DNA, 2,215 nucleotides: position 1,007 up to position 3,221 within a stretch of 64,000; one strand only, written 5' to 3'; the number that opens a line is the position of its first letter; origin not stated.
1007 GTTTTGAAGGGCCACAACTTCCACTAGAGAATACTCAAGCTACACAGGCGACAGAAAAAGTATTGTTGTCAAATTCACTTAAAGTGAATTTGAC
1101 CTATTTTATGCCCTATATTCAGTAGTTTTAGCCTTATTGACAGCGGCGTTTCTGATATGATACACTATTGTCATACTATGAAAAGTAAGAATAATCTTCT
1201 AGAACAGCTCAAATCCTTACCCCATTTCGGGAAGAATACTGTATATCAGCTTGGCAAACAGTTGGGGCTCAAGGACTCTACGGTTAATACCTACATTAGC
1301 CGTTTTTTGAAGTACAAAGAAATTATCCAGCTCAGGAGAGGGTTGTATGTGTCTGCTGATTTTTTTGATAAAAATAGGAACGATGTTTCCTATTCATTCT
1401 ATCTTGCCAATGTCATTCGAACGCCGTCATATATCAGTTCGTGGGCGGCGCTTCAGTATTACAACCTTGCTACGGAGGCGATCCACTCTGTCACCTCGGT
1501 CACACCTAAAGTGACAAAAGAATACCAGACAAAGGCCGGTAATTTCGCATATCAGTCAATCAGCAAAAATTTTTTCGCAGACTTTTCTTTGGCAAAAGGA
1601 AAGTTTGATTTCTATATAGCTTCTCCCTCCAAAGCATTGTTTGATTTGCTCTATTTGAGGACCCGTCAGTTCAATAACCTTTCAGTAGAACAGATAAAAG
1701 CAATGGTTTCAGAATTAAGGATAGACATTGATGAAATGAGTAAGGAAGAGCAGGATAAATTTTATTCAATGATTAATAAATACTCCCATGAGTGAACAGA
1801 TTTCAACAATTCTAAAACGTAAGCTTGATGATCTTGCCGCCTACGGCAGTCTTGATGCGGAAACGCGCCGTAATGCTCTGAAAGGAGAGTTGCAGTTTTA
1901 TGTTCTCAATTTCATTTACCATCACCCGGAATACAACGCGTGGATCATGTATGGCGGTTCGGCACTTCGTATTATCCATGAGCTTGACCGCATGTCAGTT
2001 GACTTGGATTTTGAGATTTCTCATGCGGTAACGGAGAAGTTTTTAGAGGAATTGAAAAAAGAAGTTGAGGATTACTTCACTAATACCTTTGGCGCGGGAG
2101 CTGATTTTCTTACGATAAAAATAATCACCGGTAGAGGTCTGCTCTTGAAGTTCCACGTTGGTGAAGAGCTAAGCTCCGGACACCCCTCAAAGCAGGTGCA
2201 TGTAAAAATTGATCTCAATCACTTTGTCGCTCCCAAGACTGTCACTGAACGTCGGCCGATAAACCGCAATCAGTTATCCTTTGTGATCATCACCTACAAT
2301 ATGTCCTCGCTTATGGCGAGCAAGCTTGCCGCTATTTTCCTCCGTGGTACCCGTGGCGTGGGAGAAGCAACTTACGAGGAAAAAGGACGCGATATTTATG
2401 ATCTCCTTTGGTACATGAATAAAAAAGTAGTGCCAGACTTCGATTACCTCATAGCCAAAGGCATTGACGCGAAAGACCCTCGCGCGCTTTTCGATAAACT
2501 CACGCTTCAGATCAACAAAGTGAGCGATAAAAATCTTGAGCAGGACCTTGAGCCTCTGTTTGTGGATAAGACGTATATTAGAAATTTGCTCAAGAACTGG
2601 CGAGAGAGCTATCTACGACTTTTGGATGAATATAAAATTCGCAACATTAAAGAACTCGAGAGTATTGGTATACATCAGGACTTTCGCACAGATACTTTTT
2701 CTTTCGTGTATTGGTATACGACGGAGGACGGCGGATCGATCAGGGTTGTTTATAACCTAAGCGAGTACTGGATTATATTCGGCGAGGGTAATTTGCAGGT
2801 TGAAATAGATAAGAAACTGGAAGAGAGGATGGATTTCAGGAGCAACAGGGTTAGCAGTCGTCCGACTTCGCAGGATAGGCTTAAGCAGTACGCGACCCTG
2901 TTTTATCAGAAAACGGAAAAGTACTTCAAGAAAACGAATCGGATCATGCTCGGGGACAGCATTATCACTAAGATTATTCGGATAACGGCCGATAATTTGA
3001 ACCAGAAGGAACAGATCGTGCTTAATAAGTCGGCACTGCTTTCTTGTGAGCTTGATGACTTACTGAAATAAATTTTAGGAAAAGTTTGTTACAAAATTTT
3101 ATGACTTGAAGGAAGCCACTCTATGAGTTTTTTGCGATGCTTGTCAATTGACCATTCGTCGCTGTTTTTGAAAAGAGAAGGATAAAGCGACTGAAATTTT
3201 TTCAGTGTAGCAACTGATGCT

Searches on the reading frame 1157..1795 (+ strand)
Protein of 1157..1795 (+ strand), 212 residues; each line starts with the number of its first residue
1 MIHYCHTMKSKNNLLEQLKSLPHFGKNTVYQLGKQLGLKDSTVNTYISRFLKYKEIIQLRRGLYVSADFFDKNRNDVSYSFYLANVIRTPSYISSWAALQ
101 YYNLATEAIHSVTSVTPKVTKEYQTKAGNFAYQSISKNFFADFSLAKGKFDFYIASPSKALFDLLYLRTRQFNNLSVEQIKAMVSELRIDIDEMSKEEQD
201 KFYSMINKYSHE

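Call 45: search_protein_families(library=pfam, proteins=[window:1157-1795:+], max_evalue=0.01)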
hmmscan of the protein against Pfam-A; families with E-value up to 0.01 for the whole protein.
window:1157-1795:+ (212 aa): 0 families

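Call 110: search_protein_families(library=ncbifam, proteins=[window:1157-1795:+], max_evalue=0.01)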
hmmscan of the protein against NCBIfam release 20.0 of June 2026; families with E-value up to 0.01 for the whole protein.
window:1157-1795:+ (212 aa): 1 family
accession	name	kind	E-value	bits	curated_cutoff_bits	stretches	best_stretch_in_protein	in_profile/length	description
NF047376.1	TAA_AbiEi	equivalog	0.00067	19.4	150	1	13-165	5-162/172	type IV toxin-antitoxin system AbiEi family antitoxin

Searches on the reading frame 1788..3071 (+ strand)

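Call 45: search_protein_families(library=pfam, proteins=[window:1788-3071:+], max_evalue=0.01)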
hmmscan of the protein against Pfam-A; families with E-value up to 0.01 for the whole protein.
window:1788-3071:+ (427 aa): 1 family
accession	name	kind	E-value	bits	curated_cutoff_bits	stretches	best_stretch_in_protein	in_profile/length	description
PF08843.17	AbiEii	-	1.9e-20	74.3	22.5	1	46-235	9-192/238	Nucleotidyl transferase AbiEii toxin, Type IV TA system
